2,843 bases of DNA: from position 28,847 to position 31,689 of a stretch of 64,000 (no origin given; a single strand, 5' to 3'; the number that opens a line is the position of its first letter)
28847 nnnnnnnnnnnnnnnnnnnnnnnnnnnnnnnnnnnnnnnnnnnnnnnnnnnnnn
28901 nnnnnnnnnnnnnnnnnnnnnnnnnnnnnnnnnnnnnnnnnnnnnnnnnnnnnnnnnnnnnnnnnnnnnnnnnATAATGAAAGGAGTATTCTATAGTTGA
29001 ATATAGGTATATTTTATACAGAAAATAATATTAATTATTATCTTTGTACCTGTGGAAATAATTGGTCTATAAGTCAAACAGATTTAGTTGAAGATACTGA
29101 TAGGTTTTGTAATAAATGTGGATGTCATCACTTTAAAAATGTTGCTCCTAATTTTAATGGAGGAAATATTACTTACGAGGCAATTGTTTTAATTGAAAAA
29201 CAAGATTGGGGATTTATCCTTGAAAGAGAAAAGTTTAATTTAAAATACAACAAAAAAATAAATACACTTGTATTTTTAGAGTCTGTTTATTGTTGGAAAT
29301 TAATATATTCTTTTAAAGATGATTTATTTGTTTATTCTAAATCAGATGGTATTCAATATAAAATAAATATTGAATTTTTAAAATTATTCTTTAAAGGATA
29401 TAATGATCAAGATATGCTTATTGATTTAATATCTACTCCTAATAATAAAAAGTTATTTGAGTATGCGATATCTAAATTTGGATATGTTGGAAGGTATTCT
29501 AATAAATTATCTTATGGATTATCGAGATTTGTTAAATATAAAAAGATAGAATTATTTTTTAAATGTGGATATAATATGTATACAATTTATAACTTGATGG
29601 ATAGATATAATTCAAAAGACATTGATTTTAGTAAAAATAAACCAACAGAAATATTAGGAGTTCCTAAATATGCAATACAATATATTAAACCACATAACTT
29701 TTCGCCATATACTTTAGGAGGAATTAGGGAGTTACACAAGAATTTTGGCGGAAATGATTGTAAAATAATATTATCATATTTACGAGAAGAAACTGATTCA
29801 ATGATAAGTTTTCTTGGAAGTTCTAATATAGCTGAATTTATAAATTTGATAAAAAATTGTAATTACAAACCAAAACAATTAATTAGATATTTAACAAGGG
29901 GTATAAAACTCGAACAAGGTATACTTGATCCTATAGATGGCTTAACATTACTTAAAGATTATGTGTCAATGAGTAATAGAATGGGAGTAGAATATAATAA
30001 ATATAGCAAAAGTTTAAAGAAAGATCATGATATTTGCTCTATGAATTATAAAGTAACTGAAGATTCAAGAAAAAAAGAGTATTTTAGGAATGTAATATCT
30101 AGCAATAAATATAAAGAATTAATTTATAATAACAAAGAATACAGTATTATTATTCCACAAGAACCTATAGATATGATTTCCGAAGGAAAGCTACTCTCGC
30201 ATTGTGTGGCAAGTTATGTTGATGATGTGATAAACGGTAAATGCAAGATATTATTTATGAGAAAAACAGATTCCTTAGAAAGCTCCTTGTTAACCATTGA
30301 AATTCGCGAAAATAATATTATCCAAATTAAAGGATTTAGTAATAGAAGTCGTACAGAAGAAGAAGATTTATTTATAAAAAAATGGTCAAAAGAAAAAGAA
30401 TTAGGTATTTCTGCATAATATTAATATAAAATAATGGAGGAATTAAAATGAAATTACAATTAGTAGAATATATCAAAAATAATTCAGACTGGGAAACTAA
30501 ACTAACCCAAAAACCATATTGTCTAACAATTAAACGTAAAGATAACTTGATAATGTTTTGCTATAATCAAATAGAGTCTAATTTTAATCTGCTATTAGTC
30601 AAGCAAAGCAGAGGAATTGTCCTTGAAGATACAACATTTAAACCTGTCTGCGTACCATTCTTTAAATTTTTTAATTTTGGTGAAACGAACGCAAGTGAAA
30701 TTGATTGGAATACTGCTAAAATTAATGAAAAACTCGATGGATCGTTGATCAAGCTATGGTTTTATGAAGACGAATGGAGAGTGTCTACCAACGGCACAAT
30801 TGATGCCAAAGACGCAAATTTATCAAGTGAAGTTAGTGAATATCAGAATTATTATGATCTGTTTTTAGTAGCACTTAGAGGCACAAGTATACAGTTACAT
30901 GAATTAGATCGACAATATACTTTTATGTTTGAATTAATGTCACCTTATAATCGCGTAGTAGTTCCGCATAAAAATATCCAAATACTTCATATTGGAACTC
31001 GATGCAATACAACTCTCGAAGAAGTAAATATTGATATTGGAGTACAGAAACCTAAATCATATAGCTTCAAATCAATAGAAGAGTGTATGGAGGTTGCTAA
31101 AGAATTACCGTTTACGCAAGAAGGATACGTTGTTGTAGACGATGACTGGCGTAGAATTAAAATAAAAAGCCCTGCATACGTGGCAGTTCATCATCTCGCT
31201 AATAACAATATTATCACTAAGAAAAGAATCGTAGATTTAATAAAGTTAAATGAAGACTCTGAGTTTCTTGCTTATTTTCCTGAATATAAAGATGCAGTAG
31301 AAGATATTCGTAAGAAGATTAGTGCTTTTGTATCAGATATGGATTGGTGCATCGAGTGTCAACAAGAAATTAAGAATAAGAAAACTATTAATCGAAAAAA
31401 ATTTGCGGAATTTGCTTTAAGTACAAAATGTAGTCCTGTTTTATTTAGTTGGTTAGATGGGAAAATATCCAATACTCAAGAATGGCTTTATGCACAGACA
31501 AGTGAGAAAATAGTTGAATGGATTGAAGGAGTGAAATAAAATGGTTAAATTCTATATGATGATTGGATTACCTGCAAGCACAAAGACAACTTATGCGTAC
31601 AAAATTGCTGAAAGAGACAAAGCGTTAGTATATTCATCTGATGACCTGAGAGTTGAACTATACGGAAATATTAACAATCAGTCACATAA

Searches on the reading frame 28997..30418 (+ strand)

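Call 62: search_protein_families(library=phrogs, proteins=[window:28997-30418:+], max_evalue=0.00001)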
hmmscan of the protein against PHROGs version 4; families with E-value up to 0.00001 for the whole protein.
window:28997-30418:+ (473 aa): 8 families
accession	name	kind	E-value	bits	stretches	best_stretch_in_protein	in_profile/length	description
phrog_3169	-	unknown function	3.5e-77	261.4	2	286-471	288-470/474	-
phrog_8470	-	unknown function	6.8e-34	118.6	1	168-468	254-552/567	-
phrog_9653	-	unknown function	1.1e-24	88.4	1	266-465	169-364/373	-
phrog_7484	-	unknown function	3.1e-22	79.9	1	320-466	292-442/450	-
phrog_9253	-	unknown function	2e-12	47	1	337-437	651-757/819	-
phrog_28566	-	unknown function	2.3e-11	44.3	1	318-438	239-364/406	-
phrog_3200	-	unknown function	7.2e-11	42.2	1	323-438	521-641/683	-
phrog_16315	-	unknown function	5.3e-10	39.5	1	275-458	323-507/532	-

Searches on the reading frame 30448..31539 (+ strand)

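Call 62: search_protein_families(library=phrogs, proteins=[window:30448-31539:+], max_evalue=0.00001)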
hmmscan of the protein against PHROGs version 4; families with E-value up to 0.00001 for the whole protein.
window:30448-31539:+ (363 aa): 1 family
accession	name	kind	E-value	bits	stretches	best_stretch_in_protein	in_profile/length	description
phrog_562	-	tail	8.2e-48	164.2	1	29-355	30-364/377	RNA ligase and tail fiber protein attachment catalyst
